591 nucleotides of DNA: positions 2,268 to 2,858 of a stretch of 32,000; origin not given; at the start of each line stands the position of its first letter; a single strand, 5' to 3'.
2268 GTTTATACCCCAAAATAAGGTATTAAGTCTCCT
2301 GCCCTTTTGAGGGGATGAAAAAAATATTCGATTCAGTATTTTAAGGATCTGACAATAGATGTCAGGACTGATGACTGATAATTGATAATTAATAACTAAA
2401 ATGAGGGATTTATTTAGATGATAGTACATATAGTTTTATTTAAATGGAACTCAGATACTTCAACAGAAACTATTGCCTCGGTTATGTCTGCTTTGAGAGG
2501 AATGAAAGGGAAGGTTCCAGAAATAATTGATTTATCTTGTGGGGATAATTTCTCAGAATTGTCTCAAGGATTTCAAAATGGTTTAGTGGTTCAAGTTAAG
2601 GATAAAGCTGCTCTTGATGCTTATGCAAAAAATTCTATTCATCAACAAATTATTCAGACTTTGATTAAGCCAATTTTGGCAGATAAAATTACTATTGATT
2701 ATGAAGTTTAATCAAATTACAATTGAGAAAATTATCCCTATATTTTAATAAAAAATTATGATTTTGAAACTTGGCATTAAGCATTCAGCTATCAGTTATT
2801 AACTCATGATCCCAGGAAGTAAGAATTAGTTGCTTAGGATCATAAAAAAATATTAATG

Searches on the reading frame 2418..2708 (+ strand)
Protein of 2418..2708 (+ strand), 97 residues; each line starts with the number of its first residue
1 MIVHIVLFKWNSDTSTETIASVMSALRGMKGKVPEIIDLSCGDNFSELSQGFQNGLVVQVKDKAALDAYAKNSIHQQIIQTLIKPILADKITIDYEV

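Call 11: search_protein_families(library=pfam, proteins=[window:2418-2708:+], max_evalue=0.01)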
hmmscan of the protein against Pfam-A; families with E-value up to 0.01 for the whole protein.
window:2418-2708:+ (97 aa): 1 family
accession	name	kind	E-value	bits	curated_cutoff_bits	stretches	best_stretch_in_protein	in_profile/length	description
PF07876.18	Dabb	-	7.5e-20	71.9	25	1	2-97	1-96/96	Stress responsive A/B Barrel Domain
